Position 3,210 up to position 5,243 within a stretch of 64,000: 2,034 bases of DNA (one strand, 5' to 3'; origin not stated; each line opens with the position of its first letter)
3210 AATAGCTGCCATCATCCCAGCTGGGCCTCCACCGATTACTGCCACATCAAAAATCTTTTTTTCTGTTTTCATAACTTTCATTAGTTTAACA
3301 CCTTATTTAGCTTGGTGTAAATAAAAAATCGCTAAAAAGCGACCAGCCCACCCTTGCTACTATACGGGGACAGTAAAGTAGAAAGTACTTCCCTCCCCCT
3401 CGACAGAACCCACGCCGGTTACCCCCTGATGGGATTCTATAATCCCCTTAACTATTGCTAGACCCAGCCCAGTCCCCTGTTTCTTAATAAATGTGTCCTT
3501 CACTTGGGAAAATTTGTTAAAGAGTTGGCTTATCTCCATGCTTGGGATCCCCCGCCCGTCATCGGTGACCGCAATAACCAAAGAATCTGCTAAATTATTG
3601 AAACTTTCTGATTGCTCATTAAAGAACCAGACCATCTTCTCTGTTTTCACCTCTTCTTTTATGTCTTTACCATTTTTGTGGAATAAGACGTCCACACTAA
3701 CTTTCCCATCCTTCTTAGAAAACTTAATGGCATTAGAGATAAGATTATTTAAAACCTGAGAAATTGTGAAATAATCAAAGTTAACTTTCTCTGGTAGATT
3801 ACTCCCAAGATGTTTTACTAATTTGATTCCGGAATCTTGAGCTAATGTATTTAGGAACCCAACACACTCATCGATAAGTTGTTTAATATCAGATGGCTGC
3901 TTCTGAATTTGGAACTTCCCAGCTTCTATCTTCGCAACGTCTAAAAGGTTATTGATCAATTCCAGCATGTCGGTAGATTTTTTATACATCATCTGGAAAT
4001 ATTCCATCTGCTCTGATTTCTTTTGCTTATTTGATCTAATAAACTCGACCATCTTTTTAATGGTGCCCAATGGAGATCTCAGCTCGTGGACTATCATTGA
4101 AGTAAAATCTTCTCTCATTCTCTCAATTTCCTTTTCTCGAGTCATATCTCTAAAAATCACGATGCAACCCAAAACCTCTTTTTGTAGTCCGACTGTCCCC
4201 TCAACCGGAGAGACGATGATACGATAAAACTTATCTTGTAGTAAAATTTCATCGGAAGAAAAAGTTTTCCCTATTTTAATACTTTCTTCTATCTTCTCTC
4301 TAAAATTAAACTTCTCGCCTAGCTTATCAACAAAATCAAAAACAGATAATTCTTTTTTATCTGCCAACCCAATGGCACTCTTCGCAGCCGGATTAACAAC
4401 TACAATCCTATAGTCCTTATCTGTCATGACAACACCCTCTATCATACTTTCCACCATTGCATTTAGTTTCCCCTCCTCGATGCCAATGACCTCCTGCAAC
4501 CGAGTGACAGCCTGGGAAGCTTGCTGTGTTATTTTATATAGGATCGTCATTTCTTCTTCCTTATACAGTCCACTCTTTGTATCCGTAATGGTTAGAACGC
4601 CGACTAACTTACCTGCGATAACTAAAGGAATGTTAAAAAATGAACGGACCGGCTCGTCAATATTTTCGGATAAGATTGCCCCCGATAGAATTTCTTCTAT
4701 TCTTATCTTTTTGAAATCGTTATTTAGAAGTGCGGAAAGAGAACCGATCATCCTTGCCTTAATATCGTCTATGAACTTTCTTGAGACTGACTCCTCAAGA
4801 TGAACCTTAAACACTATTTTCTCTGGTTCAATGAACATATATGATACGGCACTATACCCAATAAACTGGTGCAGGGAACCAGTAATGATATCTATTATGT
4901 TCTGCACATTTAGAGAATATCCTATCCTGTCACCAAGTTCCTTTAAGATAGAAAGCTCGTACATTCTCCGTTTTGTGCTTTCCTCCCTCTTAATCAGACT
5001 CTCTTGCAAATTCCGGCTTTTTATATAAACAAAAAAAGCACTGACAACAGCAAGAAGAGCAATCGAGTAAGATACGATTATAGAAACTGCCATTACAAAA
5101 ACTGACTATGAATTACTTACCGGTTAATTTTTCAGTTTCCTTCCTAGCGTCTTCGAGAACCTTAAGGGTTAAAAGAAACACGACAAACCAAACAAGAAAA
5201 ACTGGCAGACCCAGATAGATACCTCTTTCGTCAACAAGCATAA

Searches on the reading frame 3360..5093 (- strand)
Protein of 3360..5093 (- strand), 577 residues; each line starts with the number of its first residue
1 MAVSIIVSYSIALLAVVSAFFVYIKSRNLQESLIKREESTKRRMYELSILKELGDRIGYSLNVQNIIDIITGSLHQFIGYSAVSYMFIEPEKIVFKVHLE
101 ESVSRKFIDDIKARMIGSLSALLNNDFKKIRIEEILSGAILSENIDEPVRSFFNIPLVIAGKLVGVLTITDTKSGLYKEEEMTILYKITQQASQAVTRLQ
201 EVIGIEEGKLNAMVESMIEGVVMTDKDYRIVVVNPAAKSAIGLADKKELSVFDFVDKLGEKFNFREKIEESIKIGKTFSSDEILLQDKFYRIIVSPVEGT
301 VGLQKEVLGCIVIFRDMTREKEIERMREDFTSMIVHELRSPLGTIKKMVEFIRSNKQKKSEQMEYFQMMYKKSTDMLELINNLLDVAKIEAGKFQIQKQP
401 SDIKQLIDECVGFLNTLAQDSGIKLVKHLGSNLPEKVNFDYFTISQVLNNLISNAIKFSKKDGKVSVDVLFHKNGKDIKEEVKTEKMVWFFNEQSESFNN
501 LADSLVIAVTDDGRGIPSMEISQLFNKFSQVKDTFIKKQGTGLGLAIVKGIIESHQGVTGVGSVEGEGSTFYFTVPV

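Call 48: find_encoding_contigs(protein=window:3360-5093:-, flank=10000, max_places=2)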
Protein window:3360-5093:- (577 aa): 5 contigs read that carry it; 2 places shown.
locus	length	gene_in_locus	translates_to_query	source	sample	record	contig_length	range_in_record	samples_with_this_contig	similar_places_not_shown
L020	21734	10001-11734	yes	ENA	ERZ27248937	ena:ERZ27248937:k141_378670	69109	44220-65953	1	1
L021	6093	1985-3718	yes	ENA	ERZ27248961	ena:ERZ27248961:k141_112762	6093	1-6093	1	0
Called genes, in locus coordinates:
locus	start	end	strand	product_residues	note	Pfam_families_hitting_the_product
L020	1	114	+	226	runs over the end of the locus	PF00005:ABC_tran, PF02463:SMC_N (faint)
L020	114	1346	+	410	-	PF12704:MacB_PCD, PF02687:FtsX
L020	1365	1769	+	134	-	-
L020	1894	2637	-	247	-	PF01978:TrmB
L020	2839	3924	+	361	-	PF04055:Radical_SAM, PF13186:SPASM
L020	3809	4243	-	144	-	-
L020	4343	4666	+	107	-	-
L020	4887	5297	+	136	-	PF13473:Cupredoxin_1, PF00127:Copper-bind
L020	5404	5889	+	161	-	PF07963:N_methyl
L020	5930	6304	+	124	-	-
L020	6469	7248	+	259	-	-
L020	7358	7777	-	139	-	-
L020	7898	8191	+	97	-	-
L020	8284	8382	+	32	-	-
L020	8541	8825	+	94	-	-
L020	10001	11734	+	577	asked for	PF13185:GAF_2 (weak), PF13426:PAS_9 (weak), PF00512:HisKA, PF02518:HATPase_c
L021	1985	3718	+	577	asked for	PF13185:GAF_2 (weak), PF13426:PAS_9 (weak), PF00512:HisKA, PF02518:HATPase_c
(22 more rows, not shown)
